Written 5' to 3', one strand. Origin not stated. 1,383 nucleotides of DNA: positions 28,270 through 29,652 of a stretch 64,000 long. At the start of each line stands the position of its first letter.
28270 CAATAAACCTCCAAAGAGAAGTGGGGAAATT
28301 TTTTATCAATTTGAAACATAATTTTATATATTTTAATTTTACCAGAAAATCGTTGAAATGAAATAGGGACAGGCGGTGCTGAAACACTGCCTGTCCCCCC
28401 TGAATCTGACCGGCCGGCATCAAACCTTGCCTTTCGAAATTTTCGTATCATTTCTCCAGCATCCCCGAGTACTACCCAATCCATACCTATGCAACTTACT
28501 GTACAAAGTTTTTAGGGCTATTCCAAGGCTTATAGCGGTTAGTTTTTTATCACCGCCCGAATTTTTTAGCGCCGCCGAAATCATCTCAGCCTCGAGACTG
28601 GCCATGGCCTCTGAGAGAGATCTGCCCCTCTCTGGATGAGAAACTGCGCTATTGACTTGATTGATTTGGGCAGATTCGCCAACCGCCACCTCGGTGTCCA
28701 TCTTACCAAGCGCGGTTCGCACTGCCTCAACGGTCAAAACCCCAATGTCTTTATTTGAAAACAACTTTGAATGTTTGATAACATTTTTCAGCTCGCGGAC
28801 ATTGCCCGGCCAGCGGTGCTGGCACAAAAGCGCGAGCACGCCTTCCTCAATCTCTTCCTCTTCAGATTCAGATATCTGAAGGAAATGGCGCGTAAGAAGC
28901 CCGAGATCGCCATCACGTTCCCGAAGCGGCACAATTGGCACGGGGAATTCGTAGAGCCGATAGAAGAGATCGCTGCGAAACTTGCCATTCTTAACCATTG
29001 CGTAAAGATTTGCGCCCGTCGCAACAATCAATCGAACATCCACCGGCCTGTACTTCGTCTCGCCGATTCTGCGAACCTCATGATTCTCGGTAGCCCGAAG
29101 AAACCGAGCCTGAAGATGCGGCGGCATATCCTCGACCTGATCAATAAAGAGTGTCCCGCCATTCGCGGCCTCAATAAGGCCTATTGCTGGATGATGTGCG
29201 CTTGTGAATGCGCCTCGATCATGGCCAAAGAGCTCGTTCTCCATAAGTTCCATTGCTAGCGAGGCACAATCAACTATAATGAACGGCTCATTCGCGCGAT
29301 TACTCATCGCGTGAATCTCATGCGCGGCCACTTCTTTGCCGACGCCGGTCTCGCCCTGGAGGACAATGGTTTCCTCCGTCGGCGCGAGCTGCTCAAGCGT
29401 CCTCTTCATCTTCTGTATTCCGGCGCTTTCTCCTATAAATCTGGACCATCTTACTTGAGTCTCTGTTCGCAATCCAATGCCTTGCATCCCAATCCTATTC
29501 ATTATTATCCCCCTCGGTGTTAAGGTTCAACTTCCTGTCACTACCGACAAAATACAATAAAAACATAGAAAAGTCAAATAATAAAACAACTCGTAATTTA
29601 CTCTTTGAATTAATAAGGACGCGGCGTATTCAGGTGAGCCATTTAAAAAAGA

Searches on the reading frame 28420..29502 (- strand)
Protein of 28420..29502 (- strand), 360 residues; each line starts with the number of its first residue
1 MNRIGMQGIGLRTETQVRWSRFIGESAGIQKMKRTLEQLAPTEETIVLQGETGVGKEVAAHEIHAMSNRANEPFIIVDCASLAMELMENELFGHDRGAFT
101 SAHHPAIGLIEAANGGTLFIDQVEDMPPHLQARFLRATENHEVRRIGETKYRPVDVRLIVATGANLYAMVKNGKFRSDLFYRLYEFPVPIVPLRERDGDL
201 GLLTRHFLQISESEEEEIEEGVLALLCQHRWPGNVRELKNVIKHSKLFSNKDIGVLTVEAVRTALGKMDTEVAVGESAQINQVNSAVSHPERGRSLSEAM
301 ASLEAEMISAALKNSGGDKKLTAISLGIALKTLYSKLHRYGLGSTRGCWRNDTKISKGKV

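Call 25: search_protein_families(library=pfam, proteins=[window:28420-29502:-], max_evalue=0.01)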
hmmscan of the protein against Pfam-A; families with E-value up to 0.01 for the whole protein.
window:28420-29502:- (360 aa): 7 families
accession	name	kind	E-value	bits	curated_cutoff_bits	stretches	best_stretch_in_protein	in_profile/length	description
PF00158.32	Sigma54_activat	-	1.7e-58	197.5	20.2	1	23-188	2-167/168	Sigma-54 interaction domain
PF14532.12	Sigma54_activ_2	-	4.8e-18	66.2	25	1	23-193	1-138/138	Sigma-54 interaction domain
PF25601.1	AAA_lid_14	-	3.3e-15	56.1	27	1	194-266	1-75/87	AAA+ ATPase lid domain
PF02954.25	HTH_8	-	5.5e-08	32.9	22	1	301-340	3-42/42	Bacterial regulatory protein, Fis family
PF07728.20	AAA_5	-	0.00041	20.8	22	1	46-161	2-119/139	AAA domain (dynein-related subfamily)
PF07724.20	AAA_2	-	0.00043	20.8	27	1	45-164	5-124/166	AAA domain (Cdc48 subfamily)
PF18024.7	HTH_50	-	0.0067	16.5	27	0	294-342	2-49/50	Helix-turn-helix domain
